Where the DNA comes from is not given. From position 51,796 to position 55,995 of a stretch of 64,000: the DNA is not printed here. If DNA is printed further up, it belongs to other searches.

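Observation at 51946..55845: Single 1299-aa polypeptide combining three GT2 glycosyltransferase modules, a coiled coil and a methyltransferase-like domain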

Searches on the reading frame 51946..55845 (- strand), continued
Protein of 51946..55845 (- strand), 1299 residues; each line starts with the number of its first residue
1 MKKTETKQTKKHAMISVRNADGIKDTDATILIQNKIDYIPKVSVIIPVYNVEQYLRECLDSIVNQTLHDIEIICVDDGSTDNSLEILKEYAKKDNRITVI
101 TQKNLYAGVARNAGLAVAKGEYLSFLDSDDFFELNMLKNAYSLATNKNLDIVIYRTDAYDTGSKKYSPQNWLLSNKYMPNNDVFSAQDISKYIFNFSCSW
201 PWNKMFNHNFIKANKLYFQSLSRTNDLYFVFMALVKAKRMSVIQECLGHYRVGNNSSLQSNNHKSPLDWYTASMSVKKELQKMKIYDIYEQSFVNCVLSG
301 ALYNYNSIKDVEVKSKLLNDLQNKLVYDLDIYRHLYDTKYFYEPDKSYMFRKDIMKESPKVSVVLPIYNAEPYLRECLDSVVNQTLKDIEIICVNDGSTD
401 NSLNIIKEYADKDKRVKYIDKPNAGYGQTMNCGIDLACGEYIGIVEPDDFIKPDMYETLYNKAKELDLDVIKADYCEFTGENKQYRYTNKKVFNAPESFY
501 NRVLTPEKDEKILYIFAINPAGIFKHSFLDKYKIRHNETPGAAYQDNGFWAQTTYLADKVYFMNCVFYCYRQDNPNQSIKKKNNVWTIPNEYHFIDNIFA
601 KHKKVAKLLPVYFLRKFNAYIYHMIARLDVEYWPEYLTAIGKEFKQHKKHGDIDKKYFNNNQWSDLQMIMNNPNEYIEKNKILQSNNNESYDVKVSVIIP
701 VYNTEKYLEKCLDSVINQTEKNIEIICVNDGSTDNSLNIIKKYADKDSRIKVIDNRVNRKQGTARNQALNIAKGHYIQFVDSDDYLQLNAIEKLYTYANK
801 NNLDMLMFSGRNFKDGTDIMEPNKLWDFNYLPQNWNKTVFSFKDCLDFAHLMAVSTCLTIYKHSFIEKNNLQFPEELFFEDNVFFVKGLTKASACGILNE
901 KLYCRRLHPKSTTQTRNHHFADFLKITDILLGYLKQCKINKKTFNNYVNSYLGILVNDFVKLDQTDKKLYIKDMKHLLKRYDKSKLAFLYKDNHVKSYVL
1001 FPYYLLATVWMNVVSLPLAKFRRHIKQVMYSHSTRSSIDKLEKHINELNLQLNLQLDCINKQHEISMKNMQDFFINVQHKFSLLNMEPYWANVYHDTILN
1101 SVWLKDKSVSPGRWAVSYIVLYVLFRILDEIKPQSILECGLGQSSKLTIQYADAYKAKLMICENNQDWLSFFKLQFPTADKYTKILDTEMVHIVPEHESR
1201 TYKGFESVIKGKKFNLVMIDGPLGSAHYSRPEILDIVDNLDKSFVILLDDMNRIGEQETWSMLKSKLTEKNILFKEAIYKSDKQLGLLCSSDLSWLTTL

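Call 28: find_encoding_contigs(protein=P0001, flank=10000, max_places=2)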
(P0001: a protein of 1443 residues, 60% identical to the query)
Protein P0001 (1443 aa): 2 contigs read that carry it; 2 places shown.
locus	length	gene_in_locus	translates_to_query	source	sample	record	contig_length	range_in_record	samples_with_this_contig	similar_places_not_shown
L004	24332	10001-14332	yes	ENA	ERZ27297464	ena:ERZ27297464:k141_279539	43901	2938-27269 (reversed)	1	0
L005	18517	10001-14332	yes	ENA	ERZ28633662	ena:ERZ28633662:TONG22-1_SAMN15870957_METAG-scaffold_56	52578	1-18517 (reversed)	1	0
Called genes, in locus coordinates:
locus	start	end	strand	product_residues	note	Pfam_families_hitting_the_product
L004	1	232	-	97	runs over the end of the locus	-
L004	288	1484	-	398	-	-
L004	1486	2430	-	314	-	-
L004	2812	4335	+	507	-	-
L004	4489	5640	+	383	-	PF00534:Glycos_transf_1, PF13692:Glyco_trans_1_4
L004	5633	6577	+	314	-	PF05045:RgpF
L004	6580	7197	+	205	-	-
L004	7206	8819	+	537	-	PF00535:Glycos_transf_2, PF10111:Glyco_tranf_2_2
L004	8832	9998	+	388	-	PF13450:NAD_binding_8, PF03275:GLF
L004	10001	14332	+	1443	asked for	PF00535:Glycos_transf_2, PF10111:Glyco_tranf_2_2, PF13641:Glyco_tranf_2_3, PF00535:Glycos_transf_2, PF10111:Glyco_tranf_2_2, PF13641:Glyco_tranf_2_3, PF00535:Glycos_transf_2, PF10111:Glyco_tranf_2_2, +2 more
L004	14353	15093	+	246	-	PF00984:UDPG_MGDP_dh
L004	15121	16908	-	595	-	PF00664:ABC_membrane, PF00005:ABC_tran, PF02463:SMC_N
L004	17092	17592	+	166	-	-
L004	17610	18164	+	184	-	-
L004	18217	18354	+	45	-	-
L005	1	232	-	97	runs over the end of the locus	-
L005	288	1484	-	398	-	-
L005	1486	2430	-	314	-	-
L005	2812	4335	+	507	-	-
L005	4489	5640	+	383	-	PF00534:Glycos_transf_1, PF13692:Glyco_trans_1_4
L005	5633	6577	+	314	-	PF05045:RgpF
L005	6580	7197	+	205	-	-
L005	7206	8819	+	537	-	PF00535:Glycos_transf_2, PF10111:Glyco_tranf_2_2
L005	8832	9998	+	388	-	PF13450:NAD_binding_8, PF03275:GLF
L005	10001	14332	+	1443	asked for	PF00535:Glycos_transf_2, PF10111:Glyco_tranf_2_2, PF13641:Glyco_tranf_2_3, PF00535:Glycos_transf_2, PF10111:Glyco_tranf_2_2, PF13641:Glyco_tranf_2_3, PF00535:Glycos_transf_2, PF10111:Glyco_tranf_2_2, +2 more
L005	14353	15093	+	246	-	PF00984:UDPG_MGDP_dh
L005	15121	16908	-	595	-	PF00664:ABC_membrane, PF00005:ABC_tran, PF02463:SMC_N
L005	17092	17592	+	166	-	-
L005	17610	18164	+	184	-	-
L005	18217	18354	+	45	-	-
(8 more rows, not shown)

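Call 34: find_encoding_contigs(protein=P0010, flank=10000, max_places=2)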
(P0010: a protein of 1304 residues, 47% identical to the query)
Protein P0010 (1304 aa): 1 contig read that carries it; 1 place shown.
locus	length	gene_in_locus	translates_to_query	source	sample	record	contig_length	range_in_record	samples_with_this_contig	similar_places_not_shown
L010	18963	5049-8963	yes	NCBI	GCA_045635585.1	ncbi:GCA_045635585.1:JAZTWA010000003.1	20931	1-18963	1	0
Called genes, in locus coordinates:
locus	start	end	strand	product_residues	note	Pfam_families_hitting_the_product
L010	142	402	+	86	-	-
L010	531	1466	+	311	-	PF05045:RgpF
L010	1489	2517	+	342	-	PF13641:Glyco_tranf_2_3, PF00535:Glycos_transf_2, PF10111:Glyco_tranf_2_2 (weak)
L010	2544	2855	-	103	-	-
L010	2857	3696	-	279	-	-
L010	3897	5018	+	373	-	PF13450:NAD_binding_8, PF03275:GLF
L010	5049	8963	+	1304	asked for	PF00535:Glycos_transf_2, PF10111:Glyco_tranf_2_2, PF13641:Glyco_tranf_2_3 (weak), PF00535:Glycos_transf_2, PF10111:Glyco_tranf_2_2, PF00535:Glycos_transf_2, PF10111:Glyco_tranf_2_2, PF13641:Glyco_tranf_2_3, +1 more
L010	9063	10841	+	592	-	PF00664:ABC_membrane, PF02463:SMC_N, PF00005:ABC_tran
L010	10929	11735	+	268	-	PF00106:adh_short, PF13561:adh_short_C2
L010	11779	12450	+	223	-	PF01026:TatD_DNase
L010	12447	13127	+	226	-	PF00899:ThiF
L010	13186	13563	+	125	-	PF03788:LrgA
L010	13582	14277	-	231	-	-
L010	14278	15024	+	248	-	PF04402:SIMPL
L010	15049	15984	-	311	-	-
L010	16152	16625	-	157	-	-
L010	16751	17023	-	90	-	PF00216:Bac_DNA_binding, PF18291:HU-HIG (weak)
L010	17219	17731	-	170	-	-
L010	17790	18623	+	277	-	-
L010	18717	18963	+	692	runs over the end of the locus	PF01411:tRNA-synt_2c, PF07973:tRNA_SAD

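Call 35: find_related_loci(query=window:51946-55845:-, collection=genome_contigs, flank=10000)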
Query window:51946-55845:- (1299 aa) in genome_contigs; peptide patterns used: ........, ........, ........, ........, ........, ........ (x = any residue, [..] = any of these).
20 stretches matched a pattern; 1 encode a relative of the query (tblastn E <= 1e-3); 1 distinct loci.
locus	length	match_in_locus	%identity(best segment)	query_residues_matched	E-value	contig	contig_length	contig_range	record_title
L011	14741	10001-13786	38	34-957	4e-175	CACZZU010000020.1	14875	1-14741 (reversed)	MAG: uncultured Ruminococcus sp. isolate RUG13097 genome assembly, contig: RUG13097_asm_20, whole genome shotgun sequenc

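Call 37: list_cluster_members(proteins=[window:51946-55845:-, window:37158-39557:-, window:26580-28592:-, window:31165-32991:-, window:55847-57013:-, window:59302-60351:-, window:46315-47244:-])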
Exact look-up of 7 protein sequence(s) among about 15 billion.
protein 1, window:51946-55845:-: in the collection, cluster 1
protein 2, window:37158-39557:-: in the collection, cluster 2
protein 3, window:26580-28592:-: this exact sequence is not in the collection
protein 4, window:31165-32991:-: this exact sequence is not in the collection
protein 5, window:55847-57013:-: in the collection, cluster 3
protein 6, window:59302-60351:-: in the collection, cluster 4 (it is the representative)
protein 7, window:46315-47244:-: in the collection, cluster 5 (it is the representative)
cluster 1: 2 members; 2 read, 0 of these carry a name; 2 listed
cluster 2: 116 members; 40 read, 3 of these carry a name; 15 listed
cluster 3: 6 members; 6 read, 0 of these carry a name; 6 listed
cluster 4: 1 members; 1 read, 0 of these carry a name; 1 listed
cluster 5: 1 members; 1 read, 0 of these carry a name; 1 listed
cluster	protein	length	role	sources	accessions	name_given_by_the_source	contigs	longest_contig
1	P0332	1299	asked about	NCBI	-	-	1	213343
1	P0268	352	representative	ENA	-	-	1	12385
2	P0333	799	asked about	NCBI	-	-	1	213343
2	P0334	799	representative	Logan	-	-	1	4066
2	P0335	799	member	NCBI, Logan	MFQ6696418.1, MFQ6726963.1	MAG: DNA topoisomerase (ATP-hydrolyzing) subunit B [Alphaproteobacteria bacterium]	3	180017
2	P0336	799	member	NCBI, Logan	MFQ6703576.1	MAG: DNA topoisomerase (ATP-hydrolyzing) subunit B [Alphaproteobacteria bacterium]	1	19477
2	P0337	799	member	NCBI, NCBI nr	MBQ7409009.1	MAG: DNA topoisomerase (ATP-hydrolyzing) subunit B [Alphaproteobacteria bacterium] | DNA topoisomerase (ATP-hydrolyzing) subunit B [Alphaproteobacteria bacterium]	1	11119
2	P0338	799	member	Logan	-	-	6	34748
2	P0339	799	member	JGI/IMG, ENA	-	-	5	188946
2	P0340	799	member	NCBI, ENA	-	-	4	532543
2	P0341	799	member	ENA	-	-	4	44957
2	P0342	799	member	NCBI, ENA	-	-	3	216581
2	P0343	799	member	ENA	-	-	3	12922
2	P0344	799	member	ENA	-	-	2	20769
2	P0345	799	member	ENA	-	-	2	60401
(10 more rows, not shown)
